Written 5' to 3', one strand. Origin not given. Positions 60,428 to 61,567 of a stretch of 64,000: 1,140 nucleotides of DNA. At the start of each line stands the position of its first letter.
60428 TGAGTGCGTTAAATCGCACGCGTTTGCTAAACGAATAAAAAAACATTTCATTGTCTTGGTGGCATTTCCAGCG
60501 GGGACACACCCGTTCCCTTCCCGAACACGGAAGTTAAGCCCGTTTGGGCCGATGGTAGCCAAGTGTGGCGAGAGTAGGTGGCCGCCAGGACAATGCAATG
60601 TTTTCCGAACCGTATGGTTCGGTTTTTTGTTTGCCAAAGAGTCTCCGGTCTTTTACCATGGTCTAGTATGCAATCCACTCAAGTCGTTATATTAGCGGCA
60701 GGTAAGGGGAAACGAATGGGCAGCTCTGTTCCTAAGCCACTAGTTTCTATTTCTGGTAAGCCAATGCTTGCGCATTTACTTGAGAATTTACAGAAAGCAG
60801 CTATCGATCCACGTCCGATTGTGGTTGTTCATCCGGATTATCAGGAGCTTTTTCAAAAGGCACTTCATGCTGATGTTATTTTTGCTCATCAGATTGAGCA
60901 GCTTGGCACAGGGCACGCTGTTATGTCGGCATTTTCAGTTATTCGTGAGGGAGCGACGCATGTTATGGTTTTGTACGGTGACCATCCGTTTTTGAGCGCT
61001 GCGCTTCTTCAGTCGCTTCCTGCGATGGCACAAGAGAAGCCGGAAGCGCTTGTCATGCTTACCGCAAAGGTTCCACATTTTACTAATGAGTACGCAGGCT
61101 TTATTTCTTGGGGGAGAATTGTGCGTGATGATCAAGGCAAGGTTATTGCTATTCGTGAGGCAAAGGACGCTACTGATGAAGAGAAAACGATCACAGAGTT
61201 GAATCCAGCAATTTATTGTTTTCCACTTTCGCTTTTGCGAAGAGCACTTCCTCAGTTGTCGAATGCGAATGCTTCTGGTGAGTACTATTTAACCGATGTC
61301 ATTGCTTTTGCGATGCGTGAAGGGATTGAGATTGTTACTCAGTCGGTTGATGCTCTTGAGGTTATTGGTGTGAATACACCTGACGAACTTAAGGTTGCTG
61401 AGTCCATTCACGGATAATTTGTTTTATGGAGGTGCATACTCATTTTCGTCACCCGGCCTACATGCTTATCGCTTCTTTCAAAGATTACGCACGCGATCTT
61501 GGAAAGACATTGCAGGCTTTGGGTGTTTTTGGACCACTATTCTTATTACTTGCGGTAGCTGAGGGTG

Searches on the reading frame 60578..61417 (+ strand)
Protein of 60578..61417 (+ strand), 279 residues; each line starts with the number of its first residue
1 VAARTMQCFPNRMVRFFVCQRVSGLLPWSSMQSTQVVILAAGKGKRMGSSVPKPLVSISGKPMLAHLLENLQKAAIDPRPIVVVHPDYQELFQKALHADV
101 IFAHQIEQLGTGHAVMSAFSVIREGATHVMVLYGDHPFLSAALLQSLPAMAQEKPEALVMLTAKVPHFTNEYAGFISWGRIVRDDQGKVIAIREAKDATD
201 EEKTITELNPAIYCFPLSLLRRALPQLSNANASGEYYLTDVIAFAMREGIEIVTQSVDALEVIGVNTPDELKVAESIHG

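Call 54: search_protein_families(library=pfam, proteins=[window:60578-61417:+], max_evalue=0.00001)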
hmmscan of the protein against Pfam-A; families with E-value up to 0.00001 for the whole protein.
window:60578-61417:+ (279 aa): 4 families
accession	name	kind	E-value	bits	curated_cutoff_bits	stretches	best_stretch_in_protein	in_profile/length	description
PF12804.13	NTP_transf_3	-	1.3e-23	84.4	27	1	36-208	1-128/160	MobA-like NTP transferase domain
PF00483.29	NTP_transferase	-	1.2e-15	58.2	21.2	1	36-249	2-213/245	Nucleotidyl transferase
PF01128.25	IspD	-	9.7e-13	48.8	27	1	36-160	3-126/221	2-C-methyl-D-erythritol 4-phosphate cytidylyltransferase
PF02348.25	CTP_transf_3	-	1.5e-07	31.9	22.6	1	53-169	16-123/217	Cytidylyltransferase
